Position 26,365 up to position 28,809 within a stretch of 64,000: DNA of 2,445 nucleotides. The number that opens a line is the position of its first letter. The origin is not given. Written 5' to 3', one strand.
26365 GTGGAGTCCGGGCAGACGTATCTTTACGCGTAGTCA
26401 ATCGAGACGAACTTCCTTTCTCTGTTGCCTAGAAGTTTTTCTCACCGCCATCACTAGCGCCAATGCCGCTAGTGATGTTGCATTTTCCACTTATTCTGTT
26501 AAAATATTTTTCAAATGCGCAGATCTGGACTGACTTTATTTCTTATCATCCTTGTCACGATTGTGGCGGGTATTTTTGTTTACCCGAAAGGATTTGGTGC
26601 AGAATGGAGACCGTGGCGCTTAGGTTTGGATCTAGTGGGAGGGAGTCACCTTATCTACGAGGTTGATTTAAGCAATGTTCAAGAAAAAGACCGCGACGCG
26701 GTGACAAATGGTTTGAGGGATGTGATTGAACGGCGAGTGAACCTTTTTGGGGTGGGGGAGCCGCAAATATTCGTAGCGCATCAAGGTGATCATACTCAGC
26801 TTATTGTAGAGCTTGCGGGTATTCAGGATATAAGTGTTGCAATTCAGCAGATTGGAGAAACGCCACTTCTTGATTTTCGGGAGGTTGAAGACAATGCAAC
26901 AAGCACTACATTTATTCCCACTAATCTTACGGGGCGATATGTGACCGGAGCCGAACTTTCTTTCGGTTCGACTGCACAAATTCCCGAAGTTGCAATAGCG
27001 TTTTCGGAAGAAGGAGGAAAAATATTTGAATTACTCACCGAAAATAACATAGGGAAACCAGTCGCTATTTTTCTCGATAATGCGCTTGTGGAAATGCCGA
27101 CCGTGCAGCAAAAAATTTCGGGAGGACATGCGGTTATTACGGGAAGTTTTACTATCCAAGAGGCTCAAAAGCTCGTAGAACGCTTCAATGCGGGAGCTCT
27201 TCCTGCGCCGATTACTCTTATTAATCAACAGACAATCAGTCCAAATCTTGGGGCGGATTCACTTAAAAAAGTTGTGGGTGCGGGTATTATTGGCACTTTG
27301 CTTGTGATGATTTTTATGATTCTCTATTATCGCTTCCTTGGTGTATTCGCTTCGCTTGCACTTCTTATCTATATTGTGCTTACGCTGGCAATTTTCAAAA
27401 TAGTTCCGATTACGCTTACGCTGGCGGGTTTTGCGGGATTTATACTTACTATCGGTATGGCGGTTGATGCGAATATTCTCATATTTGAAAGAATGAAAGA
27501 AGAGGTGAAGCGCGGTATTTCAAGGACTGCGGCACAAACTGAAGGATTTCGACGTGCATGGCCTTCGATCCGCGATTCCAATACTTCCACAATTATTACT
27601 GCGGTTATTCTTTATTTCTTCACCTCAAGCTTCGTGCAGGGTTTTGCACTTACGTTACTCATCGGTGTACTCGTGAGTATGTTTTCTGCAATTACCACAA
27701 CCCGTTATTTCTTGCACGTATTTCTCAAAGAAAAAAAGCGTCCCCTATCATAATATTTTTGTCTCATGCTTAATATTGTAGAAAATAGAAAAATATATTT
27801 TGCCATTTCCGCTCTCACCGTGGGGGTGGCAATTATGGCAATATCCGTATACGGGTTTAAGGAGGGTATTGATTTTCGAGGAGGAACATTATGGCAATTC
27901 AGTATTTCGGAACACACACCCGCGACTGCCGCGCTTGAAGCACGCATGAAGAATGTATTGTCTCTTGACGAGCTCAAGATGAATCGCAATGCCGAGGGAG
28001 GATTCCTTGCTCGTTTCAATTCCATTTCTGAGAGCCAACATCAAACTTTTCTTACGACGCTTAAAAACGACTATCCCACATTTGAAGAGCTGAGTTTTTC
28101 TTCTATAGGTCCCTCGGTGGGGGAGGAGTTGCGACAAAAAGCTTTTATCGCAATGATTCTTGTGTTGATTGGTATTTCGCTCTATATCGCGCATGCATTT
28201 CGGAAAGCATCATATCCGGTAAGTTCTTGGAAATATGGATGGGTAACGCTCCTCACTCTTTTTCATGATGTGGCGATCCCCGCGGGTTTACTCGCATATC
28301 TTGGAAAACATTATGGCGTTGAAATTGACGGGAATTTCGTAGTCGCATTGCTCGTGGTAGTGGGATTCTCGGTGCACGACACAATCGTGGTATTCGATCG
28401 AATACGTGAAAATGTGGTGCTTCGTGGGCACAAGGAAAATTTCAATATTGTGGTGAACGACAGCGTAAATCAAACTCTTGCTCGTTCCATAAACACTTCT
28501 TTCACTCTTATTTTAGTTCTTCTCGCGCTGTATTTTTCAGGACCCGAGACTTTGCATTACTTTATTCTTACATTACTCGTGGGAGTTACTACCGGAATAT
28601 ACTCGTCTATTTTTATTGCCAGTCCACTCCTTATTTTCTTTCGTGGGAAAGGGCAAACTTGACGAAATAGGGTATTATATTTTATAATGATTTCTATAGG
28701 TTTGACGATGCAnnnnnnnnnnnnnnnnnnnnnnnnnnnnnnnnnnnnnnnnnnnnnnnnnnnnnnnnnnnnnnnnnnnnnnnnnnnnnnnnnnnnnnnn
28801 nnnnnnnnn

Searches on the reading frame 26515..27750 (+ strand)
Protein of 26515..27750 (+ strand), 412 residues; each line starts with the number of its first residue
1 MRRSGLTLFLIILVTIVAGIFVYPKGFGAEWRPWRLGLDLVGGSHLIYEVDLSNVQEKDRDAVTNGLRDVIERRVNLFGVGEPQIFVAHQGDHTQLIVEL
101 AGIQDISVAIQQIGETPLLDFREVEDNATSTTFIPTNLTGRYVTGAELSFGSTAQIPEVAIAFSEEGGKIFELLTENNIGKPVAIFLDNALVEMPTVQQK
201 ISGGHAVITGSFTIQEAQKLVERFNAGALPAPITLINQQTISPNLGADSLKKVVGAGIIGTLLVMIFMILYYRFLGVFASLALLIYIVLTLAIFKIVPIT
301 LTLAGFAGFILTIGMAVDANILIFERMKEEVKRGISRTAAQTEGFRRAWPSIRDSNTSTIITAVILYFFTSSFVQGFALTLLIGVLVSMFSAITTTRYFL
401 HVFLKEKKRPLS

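Call 25: search_protein_families(library=pfam, proteins=[window:26515-27750:+], max_evalue=0.01)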
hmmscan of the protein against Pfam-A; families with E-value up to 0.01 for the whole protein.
window:26515-27750:+ (412 aa): 5 families
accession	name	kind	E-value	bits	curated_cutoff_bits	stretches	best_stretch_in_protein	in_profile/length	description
PF22599.2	SecDF_P1_head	-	7.6e-26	90.7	27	1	136-231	19-114/114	SecDF, P1 head subdomain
PF02355.23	SecD_SecF_C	-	1.9e-15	57.2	20.5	1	234-397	14-180/189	Protein export membrane protein SecD/SecF, C-terminal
PF21760.3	SecD_1st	-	1.8e-12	46.9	27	1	68-126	5-60/60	Protein translocase subunit SecDF, P1 domain, N-terminal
PF03176.21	MMPL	-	9e-11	41.7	20.5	1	264-395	168-294/333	MMPL family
PF00873.25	ACR_tran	-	5.8e-08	31.4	28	1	248-409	328-495/1021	AcrB/AcrD/AcrF family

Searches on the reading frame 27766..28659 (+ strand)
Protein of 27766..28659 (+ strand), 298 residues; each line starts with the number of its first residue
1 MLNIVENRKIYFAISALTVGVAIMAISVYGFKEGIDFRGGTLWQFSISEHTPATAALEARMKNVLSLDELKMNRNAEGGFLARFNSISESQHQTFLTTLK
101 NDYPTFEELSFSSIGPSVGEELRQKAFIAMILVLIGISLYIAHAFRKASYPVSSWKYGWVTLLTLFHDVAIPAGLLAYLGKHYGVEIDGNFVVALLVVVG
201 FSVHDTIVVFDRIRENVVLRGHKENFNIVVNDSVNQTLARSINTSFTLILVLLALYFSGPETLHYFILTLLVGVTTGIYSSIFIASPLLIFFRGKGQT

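Call 25: search_protein_families(library=pfam, proteins=[window:27766-28659:+], max_evalue=0.01)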
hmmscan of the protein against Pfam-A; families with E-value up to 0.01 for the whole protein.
window:27766-28659:+ (298 aa): 2 families
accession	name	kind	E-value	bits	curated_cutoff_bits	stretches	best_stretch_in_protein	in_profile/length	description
PF02355.23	SecD_SecF_C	-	1.1e-52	178.6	20.5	1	98-293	5-187/189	Protein export membrane protein SecD/SecF, C-terminal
PF07549.19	Sec_GG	-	0.0013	18.6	20.3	1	25-42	2-19/28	SecD/SecF GG Motif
